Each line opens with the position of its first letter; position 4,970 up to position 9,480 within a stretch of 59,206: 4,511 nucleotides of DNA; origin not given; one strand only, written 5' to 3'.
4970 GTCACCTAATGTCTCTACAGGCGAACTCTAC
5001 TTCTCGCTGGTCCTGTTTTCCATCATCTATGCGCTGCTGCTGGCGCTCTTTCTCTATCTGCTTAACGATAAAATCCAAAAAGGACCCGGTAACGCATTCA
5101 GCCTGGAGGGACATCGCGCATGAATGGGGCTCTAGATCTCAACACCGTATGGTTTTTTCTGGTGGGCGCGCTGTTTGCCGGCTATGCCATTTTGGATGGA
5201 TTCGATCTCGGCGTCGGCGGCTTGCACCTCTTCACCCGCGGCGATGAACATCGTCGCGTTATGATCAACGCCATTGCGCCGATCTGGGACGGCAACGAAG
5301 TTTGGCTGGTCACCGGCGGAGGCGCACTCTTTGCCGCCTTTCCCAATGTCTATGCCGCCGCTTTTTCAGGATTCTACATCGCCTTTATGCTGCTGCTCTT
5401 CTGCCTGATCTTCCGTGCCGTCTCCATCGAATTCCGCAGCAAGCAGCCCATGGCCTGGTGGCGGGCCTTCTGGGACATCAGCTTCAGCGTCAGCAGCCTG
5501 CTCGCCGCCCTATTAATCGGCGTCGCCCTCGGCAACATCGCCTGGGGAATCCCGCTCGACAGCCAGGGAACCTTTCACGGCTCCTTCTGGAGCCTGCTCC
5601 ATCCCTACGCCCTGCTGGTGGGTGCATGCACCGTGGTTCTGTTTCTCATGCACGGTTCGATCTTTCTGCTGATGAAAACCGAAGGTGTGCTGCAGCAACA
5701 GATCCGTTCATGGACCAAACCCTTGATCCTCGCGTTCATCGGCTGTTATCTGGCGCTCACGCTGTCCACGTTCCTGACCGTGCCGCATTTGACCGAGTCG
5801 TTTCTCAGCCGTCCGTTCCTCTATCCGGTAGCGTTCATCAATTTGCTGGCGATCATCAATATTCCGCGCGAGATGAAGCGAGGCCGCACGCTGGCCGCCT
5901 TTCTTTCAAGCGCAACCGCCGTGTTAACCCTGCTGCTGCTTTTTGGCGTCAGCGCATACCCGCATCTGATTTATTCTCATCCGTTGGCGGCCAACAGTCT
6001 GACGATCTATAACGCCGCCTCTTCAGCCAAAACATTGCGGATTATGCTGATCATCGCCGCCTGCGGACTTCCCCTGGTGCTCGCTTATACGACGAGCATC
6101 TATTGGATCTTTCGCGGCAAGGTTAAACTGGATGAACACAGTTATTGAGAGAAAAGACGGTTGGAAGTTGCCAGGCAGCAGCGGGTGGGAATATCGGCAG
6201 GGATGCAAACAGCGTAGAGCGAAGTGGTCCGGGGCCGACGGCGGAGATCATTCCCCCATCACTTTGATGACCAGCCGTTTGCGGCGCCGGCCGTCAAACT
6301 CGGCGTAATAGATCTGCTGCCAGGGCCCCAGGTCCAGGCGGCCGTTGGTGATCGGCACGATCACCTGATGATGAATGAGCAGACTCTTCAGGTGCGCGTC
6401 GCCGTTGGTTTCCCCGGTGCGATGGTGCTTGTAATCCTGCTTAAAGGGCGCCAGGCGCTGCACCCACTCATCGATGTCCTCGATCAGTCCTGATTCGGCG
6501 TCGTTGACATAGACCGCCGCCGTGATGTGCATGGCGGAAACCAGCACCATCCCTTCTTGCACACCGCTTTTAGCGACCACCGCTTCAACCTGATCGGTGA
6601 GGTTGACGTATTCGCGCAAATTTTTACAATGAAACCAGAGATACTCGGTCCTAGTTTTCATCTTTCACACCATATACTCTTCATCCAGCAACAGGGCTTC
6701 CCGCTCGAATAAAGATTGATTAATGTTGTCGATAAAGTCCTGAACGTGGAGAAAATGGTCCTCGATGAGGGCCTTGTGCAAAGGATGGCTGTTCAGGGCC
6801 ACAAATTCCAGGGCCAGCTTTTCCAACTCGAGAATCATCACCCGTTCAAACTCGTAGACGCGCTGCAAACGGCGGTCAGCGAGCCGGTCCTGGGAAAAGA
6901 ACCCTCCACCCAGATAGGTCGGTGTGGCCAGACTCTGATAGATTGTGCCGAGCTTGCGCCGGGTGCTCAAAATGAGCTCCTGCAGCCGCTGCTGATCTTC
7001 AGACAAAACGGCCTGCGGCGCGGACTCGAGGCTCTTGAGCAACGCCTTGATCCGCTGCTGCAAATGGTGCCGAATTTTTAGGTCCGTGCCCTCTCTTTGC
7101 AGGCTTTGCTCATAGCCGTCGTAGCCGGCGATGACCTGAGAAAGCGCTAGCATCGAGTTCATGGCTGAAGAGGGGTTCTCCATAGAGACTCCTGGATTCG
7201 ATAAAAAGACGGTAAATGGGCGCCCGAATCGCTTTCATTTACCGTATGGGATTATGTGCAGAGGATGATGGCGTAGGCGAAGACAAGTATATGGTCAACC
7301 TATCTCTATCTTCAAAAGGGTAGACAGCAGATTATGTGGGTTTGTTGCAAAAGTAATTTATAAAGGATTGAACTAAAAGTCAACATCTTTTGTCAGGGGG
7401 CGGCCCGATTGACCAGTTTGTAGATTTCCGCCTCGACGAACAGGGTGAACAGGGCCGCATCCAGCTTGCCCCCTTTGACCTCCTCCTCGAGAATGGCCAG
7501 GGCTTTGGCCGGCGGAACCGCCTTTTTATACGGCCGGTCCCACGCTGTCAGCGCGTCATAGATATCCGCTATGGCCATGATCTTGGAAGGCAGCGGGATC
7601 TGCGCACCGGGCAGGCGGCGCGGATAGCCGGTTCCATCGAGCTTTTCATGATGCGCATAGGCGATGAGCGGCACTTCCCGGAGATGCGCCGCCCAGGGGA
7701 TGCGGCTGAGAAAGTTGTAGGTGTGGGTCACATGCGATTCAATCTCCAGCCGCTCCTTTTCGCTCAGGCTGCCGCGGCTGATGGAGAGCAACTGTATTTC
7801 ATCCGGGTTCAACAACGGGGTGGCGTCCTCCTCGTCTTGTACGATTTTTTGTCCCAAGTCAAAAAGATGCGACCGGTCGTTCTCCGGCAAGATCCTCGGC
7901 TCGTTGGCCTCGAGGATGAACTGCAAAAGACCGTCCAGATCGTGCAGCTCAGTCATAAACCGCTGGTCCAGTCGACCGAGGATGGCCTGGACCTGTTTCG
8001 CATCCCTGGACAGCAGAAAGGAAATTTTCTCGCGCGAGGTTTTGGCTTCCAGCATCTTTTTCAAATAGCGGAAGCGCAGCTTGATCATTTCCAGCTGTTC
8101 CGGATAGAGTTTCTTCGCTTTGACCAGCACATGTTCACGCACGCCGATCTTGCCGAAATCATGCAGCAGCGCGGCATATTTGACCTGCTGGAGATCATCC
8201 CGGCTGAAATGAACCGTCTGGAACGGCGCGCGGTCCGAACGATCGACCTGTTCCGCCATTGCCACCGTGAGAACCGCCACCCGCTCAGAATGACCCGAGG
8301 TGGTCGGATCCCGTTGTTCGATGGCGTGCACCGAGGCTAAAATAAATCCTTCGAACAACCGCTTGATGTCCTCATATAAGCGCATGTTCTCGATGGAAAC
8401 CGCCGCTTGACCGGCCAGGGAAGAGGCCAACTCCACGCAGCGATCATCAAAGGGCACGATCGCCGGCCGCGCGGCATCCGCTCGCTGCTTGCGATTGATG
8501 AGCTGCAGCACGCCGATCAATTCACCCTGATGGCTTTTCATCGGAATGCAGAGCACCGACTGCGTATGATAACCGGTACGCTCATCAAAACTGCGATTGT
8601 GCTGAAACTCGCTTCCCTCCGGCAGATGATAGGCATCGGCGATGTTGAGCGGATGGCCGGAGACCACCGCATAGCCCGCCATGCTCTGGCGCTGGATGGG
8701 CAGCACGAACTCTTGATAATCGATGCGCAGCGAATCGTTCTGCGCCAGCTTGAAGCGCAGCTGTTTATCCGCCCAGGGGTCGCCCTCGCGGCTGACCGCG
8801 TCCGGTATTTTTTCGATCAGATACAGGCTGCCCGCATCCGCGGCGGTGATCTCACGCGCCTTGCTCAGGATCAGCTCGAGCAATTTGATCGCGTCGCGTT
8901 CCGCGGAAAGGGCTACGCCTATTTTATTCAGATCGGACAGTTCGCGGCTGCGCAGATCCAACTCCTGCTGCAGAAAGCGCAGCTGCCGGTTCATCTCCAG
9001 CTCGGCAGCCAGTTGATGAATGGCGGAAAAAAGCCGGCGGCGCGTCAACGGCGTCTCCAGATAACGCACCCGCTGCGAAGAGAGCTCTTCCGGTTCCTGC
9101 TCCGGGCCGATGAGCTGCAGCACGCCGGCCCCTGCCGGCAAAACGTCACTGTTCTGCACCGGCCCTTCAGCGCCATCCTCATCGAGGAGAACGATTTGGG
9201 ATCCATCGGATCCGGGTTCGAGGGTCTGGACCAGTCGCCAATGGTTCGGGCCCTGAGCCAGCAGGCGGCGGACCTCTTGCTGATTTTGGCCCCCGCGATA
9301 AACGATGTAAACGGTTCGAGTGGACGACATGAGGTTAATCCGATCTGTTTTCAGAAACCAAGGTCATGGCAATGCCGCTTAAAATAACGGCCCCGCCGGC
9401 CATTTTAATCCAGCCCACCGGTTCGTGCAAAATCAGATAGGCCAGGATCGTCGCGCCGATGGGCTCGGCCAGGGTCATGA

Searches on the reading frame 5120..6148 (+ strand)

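Call 48: search_protein_families(library=pfam, proteins=[window:5120-6148:+], max_evalue=0.00001)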
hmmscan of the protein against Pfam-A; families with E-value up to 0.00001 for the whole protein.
window:5120-6148:+ (342 aa): 1 family
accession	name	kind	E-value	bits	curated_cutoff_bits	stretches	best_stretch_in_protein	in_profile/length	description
PF02322.20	Cyt_bd_oxida_II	-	4.7e-102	341.8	35.6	1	7-331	1-302/302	Cytochrome bd terminal oxidase subunit II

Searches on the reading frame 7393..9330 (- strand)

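Call 48: search_protein_families(library=pfam, proteins=[window:7393-9330:-], max_evalue=0.00001)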
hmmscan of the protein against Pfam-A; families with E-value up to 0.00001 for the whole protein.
window:7393-9330:- (645 aa): 5 families
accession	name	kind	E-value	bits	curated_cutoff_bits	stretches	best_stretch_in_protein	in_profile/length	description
PF13487.12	HD_5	-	4e-36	124.8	27.2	1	509-627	57-170/170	HD domain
PF01590.32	GAF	-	1e-16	62.1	22.4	1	147-313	2-133/133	GAF domain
PF01966.28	HD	-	3.3e-13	50.4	22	1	345-430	2-73/116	HD domain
PF13185.12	GAF_2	-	4e-09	37.2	28.6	1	146-314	3-136/136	GAF domain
PF13492.12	GAF_3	-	3.3e-07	31.2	27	1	240-315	64-129/129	GAF domain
